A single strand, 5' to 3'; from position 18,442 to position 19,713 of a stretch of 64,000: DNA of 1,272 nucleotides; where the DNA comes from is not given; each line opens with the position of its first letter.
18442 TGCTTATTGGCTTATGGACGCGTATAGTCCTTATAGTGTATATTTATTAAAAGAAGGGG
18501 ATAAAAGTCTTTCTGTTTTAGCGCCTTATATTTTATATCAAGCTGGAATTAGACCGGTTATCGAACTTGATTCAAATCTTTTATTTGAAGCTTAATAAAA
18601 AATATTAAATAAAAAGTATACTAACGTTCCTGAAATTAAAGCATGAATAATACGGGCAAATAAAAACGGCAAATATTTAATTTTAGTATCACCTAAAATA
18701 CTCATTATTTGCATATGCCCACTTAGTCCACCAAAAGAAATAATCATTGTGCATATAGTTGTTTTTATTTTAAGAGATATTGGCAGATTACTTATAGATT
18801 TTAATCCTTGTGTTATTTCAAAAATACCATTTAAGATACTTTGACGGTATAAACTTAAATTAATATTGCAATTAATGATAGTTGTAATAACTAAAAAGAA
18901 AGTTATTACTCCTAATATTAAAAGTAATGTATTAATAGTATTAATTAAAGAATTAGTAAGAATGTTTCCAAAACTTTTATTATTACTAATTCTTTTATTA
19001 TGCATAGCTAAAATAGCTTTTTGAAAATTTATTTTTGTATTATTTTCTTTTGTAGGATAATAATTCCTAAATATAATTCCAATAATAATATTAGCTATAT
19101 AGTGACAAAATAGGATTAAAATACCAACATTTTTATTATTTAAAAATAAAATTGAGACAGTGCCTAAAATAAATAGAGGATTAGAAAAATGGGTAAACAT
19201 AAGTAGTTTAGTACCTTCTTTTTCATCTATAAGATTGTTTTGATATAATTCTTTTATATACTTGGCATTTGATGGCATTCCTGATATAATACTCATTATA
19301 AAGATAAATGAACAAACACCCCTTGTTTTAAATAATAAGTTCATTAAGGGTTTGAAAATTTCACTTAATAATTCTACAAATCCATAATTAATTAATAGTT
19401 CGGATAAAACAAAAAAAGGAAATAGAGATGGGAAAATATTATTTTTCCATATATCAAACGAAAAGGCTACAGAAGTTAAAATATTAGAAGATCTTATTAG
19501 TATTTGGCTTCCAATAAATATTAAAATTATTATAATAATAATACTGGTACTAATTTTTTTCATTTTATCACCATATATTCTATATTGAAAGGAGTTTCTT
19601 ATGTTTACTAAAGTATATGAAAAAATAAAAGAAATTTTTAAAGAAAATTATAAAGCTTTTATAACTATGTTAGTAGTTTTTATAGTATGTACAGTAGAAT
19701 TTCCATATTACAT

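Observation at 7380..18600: Compact PaLoc-like island: regulator, leaderless giant RHS toxin, immunity, holin pair and endolysin with no phage structural genes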

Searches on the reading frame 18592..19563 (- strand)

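Call 4: search_protein_families(library=pfam, proteins=[window:18592-19563:-], max_evalue=0.01)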
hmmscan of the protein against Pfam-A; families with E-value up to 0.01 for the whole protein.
window:18592-19563:- (323 aa): 1 family
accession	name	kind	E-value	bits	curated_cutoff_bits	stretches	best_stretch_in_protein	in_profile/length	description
PF07670.19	Gate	-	1.1e-09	39.1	29.6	1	43-136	4-96/104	Nucleoside recognition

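Call 7: search_protein_families(library=ncbifam, proteins=[window:18592-19563:-], max_evalue=0.01)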
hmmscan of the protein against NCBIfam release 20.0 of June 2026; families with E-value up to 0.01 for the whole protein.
window:18592-19563:- (323 aa): 2 families
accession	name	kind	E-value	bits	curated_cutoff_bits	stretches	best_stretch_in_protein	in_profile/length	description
TIGR02871.1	spore_ylbJ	equivalog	1.9e-72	244.3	304.65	1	8-322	2-326/363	sporulation integral membrane protein YlbJ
NF007811.0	PRK10519.1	equivalog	0.0006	19.4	111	1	36-125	23-110/155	hypothetical protein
